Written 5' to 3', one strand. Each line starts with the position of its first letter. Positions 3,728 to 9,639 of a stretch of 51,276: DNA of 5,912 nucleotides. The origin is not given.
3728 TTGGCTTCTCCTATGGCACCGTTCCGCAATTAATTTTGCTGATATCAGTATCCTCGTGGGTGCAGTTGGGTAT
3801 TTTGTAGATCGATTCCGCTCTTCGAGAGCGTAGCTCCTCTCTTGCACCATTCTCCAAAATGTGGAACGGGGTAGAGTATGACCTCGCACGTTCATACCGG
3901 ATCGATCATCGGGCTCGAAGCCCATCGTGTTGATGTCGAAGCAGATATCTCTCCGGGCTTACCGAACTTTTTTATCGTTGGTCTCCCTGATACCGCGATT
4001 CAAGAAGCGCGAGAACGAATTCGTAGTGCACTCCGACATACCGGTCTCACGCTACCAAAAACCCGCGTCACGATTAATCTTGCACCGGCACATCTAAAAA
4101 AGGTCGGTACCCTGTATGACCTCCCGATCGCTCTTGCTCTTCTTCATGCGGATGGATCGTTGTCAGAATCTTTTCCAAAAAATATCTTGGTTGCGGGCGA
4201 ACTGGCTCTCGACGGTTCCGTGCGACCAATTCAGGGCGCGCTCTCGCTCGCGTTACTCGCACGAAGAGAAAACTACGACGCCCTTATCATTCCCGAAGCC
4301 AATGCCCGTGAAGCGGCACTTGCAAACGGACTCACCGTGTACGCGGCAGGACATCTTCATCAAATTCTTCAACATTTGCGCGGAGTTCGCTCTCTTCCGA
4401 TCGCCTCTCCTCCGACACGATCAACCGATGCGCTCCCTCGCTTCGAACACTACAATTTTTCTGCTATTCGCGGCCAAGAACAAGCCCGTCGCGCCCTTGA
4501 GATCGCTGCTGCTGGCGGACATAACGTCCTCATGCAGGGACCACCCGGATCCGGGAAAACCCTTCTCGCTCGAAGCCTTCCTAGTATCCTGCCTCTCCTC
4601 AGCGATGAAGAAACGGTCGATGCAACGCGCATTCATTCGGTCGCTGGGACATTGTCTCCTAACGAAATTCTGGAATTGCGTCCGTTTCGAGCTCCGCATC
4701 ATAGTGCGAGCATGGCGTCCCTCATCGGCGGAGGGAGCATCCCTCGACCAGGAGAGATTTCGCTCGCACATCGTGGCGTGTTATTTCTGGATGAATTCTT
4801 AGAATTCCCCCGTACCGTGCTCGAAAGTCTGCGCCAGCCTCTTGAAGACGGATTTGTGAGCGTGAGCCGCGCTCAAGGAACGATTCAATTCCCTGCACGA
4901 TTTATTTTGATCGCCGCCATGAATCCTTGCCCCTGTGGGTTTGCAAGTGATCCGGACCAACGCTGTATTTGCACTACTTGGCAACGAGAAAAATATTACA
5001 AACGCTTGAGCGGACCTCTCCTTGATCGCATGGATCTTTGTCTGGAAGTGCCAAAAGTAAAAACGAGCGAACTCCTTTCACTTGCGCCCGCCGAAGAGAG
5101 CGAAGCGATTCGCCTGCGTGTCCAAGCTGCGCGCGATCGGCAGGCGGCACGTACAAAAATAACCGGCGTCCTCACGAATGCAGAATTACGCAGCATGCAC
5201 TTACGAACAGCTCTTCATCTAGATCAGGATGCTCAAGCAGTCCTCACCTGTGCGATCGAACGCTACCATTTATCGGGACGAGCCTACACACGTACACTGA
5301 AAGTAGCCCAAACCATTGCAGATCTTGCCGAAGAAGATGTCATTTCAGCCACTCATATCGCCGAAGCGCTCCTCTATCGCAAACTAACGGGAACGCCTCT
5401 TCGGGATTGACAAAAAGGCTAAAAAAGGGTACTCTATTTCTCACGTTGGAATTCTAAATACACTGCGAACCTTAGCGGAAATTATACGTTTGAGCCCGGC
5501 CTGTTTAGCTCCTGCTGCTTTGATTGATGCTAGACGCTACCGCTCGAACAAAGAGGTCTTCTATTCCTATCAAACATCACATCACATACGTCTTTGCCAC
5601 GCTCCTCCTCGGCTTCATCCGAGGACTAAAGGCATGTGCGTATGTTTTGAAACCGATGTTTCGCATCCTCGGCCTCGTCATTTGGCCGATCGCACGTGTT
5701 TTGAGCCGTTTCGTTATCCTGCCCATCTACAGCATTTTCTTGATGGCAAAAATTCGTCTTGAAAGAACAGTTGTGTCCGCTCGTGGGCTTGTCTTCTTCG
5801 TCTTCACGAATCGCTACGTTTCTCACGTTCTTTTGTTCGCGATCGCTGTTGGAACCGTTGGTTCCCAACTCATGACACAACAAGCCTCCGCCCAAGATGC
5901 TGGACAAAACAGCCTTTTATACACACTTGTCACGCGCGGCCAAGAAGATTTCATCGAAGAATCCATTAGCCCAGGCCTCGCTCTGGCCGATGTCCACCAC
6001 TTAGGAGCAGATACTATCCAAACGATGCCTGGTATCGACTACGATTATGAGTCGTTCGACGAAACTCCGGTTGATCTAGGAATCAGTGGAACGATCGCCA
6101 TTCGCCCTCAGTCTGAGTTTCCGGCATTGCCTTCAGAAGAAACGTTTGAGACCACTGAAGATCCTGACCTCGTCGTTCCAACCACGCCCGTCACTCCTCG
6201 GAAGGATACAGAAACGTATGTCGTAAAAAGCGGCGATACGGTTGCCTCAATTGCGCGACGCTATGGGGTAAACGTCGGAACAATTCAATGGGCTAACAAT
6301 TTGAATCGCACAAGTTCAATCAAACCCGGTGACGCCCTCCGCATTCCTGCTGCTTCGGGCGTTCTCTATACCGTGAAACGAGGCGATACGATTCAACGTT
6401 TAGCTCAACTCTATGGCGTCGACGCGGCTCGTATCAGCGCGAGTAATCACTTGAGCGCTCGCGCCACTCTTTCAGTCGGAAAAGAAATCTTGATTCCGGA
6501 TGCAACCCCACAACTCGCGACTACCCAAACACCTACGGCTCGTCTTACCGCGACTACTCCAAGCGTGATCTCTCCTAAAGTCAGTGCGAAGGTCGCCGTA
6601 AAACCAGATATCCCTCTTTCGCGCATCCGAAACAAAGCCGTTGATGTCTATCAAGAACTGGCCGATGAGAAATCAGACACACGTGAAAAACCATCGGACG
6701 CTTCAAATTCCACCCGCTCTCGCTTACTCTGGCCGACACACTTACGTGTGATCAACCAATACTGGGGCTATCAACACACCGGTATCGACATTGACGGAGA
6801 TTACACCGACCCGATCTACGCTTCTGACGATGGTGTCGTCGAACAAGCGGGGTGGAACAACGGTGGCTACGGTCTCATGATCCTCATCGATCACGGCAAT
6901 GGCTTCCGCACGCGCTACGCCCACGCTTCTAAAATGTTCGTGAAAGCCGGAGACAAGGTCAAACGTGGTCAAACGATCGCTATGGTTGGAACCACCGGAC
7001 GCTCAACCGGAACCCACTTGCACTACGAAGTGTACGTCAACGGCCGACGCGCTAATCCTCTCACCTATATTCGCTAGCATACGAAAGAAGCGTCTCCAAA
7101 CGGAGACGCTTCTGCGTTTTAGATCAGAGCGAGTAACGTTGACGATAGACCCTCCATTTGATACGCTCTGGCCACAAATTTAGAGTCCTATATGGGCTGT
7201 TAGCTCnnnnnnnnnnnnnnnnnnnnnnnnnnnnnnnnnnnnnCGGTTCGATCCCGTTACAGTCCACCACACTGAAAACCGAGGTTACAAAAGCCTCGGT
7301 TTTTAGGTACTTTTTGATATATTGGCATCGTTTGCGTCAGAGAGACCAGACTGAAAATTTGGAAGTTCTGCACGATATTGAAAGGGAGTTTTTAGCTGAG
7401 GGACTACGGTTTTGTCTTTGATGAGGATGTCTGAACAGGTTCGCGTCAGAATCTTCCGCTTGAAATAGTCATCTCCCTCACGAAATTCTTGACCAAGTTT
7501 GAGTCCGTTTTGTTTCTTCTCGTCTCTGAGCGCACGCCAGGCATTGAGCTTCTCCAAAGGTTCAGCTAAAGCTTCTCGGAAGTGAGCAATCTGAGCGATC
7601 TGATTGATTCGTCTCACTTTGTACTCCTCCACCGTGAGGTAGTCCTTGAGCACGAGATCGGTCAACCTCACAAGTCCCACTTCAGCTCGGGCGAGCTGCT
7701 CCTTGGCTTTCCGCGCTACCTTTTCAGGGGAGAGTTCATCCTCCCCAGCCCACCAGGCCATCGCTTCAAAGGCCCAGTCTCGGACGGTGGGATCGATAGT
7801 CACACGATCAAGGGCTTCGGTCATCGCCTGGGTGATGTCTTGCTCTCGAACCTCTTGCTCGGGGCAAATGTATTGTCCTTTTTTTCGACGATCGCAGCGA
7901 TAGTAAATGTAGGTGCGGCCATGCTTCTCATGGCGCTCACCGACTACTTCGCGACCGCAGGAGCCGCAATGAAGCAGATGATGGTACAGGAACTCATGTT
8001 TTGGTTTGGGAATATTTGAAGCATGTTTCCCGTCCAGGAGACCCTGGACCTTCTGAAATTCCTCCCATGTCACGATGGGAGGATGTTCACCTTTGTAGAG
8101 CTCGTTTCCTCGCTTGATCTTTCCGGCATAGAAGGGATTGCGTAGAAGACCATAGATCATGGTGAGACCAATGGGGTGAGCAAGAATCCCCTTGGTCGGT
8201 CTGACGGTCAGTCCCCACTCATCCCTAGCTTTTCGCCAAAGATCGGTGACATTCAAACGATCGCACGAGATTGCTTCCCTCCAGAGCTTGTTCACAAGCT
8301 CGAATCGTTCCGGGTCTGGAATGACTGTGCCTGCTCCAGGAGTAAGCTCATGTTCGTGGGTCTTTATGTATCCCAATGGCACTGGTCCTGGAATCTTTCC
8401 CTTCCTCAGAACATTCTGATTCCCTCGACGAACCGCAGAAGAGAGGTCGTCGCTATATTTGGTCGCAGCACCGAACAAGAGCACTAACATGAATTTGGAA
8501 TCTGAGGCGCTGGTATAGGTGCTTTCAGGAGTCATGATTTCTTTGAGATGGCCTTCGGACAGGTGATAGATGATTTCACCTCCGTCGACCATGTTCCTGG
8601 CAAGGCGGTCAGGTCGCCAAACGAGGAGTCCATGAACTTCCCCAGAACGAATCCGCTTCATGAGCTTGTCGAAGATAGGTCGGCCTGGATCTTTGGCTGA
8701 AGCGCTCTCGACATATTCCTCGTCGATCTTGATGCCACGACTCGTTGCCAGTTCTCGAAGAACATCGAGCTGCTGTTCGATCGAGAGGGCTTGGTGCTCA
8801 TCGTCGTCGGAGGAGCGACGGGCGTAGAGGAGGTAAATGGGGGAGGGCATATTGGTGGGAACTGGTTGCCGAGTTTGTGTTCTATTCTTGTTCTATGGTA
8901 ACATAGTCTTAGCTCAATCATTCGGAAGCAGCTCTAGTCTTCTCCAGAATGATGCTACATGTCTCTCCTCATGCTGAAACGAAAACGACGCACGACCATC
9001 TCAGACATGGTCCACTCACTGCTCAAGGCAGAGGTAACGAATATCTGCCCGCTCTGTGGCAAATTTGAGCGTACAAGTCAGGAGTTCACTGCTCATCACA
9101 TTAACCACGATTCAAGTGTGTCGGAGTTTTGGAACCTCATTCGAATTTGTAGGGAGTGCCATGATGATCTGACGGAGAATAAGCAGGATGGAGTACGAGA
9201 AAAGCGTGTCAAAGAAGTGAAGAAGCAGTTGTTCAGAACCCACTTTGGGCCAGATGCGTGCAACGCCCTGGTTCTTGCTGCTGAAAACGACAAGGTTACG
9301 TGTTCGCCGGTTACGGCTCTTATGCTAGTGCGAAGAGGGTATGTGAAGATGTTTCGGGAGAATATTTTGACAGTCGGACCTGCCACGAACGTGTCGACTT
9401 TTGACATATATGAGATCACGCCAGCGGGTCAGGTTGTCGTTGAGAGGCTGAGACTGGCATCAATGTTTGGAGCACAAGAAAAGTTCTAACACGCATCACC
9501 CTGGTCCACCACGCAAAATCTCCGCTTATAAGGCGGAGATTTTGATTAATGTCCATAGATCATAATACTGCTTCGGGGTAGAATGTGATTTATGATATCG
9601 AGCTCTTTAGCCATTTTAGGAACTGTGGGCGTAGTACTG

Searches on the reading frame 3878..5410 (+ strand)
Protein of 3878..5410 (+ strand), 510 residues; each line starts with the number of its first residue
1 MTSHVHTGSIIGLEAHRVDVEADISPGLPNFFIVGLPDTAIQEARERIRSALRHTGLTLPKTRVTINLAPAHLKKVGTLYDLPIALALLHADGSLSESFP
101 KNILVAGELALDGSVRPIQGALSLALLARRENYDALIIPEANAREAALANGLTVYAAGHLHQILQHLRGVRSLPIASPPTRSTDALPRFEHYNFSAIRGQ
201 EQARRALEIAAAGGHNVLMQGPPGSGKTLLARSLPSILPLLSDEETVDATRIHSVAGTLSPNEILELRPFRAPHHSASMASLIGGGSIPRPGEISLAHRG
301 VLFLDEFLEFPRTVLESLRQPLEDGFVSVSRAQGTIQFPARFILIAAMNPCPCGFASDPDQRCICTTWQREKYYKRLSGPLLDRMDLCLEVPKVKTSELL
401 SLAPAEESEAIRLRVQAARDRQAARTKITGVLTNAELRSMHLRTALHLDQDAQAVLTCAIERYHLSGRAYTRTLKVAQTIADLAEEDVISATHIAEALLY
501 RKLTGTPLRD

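Call 32: search_protein_families(library=pfam, proteins=[window:3878-5410:+], max_evalue=0.001)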
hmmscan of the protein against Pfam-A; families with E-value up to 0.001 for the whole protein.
window:3878-5410:+ (510 aa): 9 families
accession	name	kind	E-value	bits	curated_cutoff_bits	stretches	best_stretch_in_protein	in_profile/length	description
PF01078.27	Mg_chelatase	-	2.8e-92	308.2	20.3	1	194-398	2-206/207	Magnesium chelatase, subunit ChlI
PF13541.12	ChlI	-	1.1e-41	141.9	27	1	20-142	1-121/121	Subunit ChlI of Mg-chelatase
PF13335.12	Mg_chelatase_C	-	8.6e-26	90.8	26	1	406-501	2-94/94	Magnesium chelatase, subunit ChlI C-terminal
PF07728.20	AAA_5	-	1.7e-09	38.2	22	1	216-352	1-125/139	AAA domain (dynein-related subfamily)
PF00158.32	Sigma54_activat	-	5.4e-07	29.9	20.2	1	202-347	10-140/168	Sigma-54 interaction domain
PF00493.29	MCM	-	1.9e-06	27.6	23.3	1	291-356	114-179/224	MCM P-loop domain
PF05362.19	Lon_C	-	0.00025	21.1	21.1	1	99-166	129-201/205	Lon protease (S16) C-terminal proteolytic domain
PF05496.18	RuvB_N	-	0.0004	20.6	27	0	215-232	34-51/159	Holliday junction DNA helicase RuvB P-loop domain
PF13191.12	AAA_16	-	0.00069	20.6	32.6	0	201-236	10-46/167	AAA ATPase domain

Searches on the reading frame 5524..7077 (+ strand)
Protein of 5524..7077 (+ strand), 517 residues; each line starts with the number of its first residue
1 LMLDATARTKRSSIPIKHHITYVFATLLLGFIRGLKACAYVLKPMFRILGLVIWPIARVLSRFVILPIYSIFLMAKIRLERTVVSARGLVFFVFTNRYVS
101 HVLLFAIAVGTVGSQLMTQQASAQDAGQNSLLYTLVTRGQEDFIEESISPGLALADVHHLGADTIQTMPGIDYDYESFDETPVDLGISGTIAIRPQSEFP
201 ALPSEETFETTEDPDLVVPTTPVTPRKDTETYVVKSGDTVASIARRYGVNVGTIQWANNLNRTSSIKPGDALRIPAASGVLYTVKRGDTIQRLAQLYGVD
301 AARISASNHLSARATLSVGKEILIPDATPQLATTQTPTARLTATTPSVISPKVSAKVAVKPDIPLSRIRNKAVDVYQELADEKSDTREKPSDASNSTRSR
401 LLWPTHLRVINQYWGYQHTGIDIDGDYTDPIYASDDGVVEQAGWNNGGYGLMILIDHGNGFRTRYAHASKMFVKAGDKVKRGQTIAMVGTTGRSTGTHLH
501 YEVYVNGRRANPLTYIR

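Call 32: search_protein_families(library=pfam, proteins=[window:5524-7077:+], max_evalue=0.001)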
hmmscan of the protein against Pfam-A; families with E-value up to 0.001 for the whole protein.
window:5524-7077:+ (517 aa): 4 families
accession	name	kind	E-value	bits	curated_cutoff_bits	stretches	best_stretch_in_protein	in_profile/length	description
PF01551.29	Peptidase_M23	-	1e-32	112.6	28.7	1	417-512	2-96/96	Peptidase family M23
PF01476.26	LysM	-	2.8e-26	91.7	20.9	2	232-275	1-43/43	LysM domain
PF23473.1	LysM3_LYK4_5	-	6.2e-14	52.3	29.3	2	231-268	4-40/48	LYK4/5 LysM3 domain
PF23446.1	LysM1_NFP_LYK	-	2.9e-07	31.7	36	0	288-325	16-54/60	NFP/LYK LysM1 domain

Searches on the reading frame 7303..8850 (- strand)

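Call 32: search_protein_families(library=pfam, proteins=[window:7303-8850:-], max_evalue=0.001)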
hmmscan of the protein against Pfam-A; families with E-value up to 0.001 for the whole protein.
window:7303-8850:- (515 aa): 3 families
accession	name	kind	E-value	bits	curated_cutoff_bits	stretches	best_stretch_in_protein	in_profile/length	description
PF00239.26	Resolvase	-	4.9e-21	75.8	23.3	1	8-152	3-144/145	Resolvase, N terminal domain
PF13408.12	Zn_ribbon_recom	-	2.6e-08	34.6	25.3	1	291-347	4-57/58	Recombinase zinc beta ribbon domain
PF07508.19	Recombinase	-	3.7e-07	30.8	21.1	1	230-274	43-101/102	Recombinase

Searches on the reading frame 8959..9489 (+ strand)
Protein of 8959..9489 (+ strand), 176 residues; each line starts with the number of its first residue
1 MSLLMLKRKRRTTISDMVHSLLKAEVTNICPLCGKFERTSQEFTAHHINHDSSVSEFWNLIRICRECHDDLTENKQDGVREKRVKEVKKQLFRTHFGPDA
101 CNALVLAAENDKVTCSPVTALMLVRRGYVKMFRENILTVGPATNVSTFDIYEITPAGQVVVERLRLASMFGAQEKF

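Call 3: search_protein_families(library=pfam, proteins=[window:8959-9489:+], max_evalue=0.01)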
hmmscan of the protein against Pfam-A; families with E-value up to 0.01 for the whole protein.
window:8959-9489:+ (176 aa): 1 family
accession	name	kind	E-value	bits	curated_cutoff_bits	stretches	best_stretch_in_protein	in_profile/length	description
PF01844.29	HNH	-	1.8e-05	25.2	21.4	1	30-72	1-45/47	HNH endonuclease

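Call 81: search_protein_families(library=phrogs, proteins=[window:8959-9489:+], max_evalue=0.001)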
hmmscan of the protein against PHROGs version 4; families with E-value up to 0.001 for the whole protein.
window:8959-9489:+ (176 aa): 6 families
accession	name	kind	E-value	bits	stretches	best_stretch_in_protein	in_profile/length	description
phrog_119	-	DNA, RNA and nucleotide metabolism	1.1e-06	28.7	1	28-93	204-279/443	HNH endonuclease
phrog_7370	-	DNA, RNA and nucleotide metabolism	2.7e-06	28.4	1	6-87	20-98/115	HNH endonuclease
phrog_144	-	DNA, RNA and nucleotide metabolism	6.4e-05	23.7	1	28-90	85-149/175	HNH endonuclease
phrog_740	-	DNA, RNA and nucleotide metabolism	0.00015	21.8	1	7-76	18-89/332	HNH endonuclease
phrog_589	-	DNA, RNA and nucleotide metabolism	0.00039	21.2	1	28-90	92-158/179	HNH endonuclease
phrog_8048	-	DNA, RNA and nucleotide metabolism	0.00065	20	1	21-73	170-227/273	HNH endonuclease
